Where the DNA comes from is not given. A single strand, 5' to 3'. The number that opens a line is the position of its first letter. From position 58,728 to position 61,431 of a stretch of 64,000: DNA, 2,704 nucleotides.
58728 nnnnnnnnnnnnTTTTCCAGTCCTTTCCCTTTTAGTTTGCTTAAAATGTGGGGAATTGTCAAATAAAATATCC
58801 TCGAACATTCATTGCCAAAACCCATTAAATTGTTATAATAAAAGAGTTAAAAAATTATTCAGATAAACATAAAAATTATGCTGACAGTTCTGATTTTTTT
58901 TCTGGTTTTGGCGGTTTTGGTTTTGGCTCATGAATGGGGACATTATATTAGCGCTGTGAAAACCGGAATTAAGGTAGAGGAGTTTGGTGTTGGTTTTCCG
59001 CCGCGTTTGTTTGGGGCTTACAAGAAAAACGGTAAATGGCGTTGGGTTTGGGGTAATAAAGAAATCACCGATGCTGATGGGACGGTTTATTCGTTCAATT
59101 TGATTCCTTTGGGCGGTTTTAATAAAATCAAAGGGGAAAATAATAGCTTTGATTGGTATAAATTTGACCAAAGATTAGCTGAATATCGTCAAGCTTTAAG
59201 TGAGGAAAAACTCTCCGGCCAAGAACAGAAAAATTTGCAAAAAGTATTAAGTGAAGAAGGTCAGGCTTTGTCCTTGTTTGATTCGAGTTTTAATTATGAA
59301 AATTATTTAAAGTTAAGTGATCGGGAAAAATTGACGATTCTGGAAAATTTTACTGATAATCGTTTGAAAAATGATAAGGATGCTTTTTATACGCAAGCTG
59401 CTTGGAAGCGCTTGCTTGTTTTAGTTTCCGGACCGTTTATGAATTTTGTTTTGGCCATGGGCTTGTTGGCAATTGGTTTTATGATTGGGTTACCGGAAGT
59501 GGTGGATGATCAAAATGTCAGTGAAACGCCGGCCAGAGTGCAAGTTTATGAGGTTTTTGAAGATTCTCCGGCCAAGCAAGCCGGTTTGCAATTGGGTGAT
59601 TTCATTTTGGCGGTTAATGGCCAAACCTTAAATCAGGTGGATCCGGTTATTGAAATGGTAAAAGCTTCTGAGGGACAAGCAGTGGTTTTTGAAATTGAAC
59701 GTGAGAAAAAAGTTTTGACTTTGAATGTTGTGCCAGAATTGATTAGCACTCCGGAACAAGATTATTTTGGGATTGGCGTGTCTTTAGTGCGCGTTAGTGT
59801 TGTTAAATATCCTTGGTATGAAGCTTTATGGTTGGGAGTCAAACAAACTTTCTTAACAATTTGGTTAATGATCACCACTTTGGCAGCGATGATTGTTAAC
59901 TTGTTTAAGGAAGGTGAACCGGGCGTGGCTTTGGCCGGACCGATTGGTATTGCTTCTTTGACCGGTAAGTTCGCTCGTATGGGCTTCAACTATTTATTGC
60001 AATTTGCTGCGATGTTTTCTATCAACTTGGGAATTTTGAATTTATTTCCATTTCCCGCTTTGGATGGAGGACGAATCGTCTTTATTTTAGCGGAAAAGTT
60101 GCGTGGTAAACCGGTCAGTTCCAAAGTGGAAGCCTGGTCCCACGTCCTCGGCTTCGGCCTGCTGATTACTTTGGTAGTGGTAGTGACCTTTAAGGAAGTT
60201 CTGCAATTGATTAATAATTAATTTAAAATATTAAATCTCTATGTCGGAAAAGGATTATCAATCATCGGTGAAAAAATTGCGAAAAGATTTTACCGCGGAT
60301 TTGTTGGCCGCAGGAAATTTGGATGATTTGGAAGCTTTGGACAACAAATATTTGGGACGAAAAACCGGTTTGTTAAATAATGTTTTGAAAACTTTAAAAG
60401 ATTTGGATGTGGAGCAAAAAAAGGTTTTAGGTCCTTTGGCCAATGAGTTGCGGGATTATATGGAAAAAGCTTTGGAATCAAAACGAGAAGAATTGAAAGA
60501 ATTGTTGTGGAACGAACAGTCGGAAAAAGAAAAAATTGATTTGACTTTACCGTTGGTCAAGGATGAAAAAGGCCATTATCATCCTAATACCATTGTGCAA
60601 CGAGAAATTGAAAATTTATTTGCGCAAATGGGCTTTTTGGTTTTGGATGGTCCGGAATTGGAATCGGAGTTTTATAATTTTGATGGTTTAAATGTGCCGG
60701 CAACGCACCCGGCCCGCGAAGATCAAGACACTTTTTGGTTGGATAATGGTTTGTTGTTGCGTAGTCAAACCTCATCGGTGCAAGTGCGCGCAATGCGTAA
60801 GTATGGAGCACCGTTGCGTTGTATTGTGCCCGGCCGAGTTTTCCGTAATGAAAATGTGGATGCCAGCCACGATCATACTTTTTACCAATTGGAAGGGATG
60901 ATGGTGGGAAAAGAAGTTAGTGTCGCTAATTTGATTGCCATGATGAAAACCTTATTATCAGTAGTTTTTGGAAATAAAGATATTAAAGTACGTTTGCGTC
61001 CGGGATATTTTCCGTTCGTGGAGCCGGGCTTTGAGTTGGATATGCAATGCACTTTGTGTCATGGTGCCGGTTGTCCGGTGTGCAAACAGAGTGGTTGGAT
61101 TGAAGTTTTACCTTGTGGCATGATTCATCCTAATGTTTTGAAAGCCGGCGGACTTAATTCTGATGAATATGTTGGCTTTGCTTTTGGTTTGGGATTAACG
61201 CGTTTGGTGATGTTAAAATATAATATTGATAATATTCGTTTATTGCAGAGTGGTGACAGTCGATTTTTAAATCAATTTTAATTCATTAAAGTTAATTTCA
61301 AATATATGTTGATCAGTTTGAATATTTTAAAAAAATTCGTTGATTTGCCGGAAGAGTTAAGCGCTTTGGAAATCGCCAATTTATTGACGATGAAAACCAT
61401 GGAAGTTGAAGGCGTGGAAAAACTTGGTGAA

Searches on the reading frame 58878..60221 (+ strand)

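Call 13: search_protein_families(library=pfam, proteins=[window:58878-60221:+], max_evalue=1)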
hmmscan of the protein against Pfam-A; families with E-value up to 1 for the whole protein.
window:58878-60221:+ (447 aa): 7 families
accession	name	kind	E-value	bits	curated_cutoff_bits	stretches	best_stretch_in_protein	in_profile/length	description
PF02163.28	Peptidase_M50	-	5.9e-51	173.4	27.2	2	66-431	44-220/221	Peptidase family M50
PF17820.7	PDZ_6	-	1.9e-12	47.1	27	1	223-275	2-54/54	PDZ domain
PF13180.12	PDZ_2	-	3.1e-11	43.8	27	1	215-284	12-78/80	PDZ domain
PF00595.29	PDZ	-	3.2e-06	27.9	23.2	1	218-264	24-72/81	PDZ domain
PF04495.20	GRASP55_65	-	0.00013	22.8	27.7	1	220-272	44-97/138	GRASP55/65 PDZ-like domain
PF14685.13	PDZ_Tricorn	-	0.00013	22.3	25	1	228-277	29-80/88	Tricorn protease PDZ domain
PF19805.5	DUF6288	-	0.0021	17.7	26.3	1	221-263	3-46/402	Family of unknown function (DUF6288)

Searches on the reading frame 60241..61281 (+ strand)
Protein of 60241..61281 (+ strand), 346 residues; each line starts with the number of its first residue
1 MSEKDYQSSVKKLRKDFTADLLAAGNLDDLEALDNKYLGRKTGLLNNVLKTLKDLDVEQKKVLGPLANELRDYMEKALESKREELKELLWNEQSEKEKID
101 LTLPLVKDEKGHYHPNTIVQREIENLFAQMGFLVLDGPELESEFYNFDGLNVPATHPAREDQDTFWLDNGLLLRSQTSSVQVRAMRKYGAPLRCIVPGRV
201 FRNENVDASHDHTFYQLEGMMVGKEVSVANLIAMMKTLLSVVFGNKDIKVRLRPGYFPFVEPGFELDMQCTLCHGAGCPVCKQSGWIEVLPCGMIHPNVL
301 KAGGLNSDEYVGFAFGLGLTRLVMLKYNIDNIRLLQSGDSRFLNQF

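Call 27: find_related_loci(query=window:60241-61281:+, collection=genome_contigs, flank=10000)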
Query window:60241-61281:+ (346 aa) in genome_contigs; peptide patterns used: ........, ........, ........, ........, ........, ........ (x = any residue, [..] = any of these).
599 stretches matched a pattern (row limit reached: there are more); 588 encode a relative of the query (tblastn E <= 1e-3); the best 80 are kept; 80 distinct loci.
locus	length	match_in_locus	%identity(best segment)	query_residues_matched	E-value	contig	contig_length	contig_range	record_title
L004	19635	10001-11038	91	1-346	0e+0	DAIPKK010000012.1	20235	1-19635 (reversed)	MAG TPA_asm: Patescibacteria group bacterium isolate CTOTU18523 NODE_2522_length_20235_cov_7.036125, whole genome shotgu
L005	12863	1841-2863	57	5-346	3e-135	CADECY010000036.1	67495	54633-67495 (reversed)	MAG: uncultured Acidobacteria bacterium isolate Acidobacteria sp. RBC020 genome assembly, contig: MAG020_36, whole genom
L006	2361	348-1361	58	8-346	6e-142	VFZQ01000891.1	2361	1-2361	MAG: Acidobacteria bacterium isolate M_DeepCast_100m_mx_118 M_DeepCast_100m_mx_118_Ga0194119_10096314, whole genome shot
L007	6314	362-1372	57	9-346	3e-134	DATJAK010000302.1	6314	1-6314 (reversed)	MAG TPA_asm: Bryobacteraceae bacterium isolate SMAG_U15325 k141_3150446, whole genome shotgun sequence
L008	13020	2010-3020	57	9-346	7e-134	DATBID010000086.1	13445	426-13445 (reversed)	MAG TPA_asm: Bryobacteraceae bacterium isolate SMAG_U3885 k141_1163596, whole genome shotgun sequence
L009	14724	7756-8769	58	7-346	1e-133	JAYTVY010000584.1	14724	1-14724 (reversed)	MAG: Bryobacterales bacterium isolate GFS_5747 GFS_5747_583, whole genome shotgun sequence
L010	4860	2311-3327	57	7-346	7e-135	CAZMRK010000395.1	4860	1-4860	MAG TPA_asm: uncultured Solibacteraceae bacterium isolate binchicken_co84_469 genome assembly, contig: k141_773694, whol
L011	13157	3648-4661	57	7-346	2e-133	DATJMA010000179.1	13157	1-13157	MAG TPA_asm: Bryobacteraceae bacterium isolate SMAG_U14823 k141_3535794, whole genome shotgun sequence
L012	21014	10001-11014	58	7-346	9e-133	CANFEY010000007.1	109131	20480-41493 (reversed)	MAG: Bryobacterales bacterium isolate CH-Jul18-89 genome assembly, contig: CH-Jul18-C162, whole genome shotgun sequence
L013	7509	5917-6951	57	1-346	9e-133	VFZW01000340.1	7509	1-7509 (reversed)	MAG: Acidobacteria bacterium isolate K_DeepCast_65m_m2_251 K_DeepCast_65m_m2_251_Ga0194128_10016903, whole genome shotgu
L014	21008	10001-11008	56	10-346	2e-132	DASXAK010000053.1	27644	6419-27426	MAG TPA_asm: Bryobacteraceae bacterium isolate SMAG_U3763 k141_2256716, whole genome shotgun sequence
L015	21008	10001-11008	57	10-346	3e-132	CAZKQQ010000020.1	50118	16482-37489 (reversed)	MAG TPA_asm: uncultured Solibacteraceae bacterium isolate SRP272529_co1_95 genome assembly, contig: NODE_830_length_5011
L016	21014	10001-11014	58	7-346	2e-132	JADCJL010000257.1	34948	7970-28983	MAG: Acidobacteriaceae bacterium isolate M025S2SP1A36QC M025S2_257, whole genome shotgun sequence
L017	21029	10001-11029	58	2-346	4e-132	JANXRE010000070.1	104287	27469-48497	MAG: Acidobacteria bacterium isolate GL140_6_concoct_246_sub GL140_6_k141_314416, whole genome shotgun sequence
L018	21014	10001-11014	57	7-346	6e-132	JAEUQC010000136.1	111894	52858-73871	MAG: Bryobacterales bacterium isolate new MAG-241 k141_3584316, whole genome shotgun sequence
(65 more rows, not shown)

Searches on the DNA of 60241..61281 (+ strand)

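Call 40: search_rna_families(sources=[L004, L084, L086, L091], threshold=evalue, max_evalue=1)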
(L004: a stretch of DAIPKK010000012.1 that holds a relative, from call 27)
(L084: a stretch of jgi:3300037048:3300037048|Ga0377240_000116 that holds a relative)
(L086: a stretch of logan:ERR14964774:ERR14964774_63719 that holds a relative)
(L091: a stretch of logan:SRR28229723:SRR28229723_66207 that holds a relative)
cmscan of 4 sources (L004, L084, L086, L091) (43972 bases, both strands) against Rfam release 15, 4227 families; matches with E-value up to 1: 3.
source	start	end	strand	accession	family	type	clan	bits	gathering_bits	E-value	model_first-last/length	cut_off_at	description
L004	2467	2513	-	RF02503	Atu_C9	Gene; sRNA;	-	20.8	40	0.17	146-192/192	no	Rhizobiales sRNA Atu_C9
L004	4134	4205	-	RF01259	snR63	Gene; snRNA; snoRNA; CD-box;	CL00061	19.9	50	0.33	1-255/255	no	Small nucleolar RNA snR63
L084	10411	10579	+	RF02503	Atu_C9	Gene; sRNA;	-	19.7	40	0.35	1-192/192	no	Rhizobiales sRNA Atu_C9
